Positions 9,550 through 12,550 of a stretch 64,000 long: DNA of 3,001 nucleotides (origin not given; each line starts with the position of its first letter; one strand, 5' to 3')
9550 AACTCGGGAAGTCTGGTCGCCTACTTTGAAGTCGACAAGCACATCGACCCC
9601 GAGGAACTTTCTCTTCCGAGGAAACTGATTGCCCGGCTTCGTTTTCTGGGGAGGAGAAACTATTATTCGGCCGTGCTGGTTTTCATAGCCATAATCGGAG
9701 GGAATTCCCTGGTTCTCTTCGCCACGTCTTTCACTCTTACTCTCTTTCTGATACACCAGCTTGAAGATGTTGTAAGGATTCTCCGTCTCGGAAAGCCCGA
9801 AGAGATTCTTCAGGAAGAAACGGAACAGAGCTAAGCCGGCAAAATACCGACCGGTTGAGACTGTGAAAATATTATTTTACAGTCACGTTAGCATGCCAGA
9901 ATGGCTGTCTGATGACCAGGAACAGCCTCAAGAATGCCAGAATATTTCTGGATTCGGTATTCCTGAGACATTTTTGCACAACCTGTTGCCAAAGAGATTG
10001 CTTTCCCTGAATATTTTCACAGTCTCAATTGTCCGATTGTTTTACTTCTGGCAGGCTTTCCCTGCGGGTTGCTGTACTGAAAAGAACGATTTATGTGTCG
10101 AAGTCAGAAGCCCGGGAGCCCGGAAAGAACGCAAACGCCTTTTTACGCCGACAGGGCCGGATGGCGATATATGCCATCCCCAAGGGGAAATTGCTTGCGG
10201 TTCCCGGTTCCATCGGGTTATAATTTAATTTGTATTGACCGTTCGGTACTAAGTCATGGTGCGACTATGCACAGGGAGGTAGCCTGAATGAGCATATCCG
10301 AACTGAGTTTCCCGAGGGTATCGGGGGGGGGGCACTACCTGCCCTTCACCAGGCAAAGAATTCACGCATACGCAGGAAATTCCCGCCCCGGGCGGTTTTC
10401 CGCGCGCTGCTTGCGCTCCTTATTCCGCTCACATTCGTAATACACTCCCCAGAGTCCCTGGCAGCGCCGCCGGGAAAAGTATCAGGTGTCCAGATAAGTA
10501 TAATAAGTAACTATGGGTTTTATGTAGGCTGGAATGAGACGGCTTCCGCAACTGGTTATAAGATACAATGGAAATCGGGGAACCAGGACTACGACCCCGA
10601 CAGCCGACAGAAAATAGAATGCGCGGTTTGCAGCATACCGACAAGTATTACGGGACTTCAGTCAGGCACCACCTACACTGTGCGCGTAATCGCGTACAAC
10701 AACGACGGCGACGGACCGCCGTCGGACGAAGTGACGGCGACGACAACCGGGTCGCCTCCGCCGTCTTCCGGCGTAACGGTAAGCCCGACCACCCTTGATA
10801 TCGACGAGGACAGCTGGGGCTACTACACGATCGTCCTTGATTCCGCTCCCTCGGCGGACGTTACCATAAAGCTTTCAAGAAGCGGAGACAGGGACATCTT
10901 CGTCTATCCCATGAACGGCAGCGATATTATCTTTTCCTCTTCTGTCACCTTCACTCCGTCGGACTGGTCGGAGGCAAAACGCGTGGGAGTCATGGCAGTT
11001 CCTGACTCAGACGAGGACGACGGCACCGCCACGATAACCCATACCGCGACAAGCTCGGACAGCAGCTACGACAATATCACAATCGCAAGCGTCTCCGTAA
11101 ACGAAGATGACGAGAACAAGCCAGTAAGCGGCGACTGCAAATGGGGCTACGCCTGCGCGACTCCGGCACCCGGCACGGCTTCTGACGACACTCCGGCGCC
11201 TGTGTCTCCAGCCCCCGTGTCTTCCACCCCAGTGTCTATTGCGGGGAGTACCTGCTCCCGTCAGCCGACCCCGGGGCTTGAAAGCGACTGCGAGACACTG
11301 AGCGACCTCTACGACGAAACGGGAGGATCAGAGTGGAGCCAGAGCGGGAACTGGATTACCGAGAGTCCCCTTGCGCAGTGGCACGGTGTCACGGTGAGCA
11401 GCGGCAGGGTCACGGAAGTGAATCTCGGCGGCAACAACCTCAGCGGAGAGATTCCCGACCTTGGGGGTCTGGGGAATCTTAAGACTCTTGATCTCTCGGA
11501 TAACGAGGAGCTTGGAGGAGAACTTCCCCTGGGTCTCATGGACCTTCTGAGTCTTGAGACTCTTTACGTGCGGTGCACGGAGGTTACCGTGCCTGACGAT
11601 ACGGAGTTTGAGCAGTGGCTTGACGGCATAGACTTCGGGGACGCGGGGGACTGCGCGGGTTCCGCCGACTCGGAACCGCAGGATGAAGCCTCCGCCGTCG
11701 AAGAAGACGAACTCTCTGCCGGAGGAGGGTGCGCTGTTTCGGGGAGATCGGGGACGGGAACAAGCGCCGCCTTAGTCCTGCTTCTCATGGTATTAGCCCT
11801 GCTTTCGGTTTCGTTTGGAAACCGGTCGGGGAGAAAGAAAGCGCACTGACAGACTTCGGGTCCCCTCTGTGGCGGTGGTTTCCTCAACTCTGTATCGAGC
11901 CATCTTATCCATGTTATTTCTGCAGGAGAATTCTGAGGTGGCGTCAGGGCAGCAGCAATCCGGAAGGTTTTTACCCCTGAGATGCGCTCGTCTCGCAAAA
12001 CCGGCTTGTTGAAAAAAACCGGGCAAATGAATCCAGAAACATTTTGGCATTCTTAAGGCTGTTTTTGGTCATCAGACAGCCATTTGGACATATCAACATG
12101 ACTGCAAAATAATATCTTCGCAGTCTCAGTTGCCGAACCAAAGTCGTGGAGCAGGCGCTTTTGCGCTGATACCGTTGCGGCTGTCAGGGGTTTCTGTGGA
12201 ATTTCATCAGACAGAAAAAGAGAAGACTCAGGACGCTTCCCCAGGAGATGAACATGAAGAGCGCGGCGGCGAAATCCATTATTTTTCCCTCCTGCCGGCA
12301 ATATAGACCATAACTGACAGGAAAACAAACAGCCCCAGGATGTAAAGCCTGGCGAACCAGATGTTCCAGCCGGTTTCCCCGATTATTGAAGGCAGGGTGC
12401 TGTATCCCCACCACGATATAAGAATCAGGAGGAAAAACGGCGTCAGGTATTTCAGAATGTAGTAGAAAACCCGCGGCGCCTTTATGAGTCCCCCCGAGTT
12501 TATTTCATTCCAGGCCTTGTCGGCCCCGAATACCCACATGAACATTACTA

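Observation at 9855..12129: Two inverted copies of a MITE-like element bracket the surface-protein locus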

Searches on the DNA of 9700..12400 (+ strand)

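Call 48: search_rna_families(source=window, start=9700, end=12400, threshold=evalue, max_evalue=1)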
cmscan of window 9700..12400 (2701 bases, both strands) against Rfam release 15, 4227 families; matches with E-value up to 1: 0.
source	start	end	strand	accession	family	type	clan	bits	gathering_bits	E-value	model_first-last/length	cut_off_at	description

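Call 72: search_dna_similar(query=window:9855-10028:+, collection=plasmids, mode=distant, max_evalue=0.01, max_rows=10)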
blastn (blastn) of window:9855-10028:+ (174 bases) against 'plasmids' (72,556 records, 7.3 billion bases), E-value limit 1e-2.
No match.
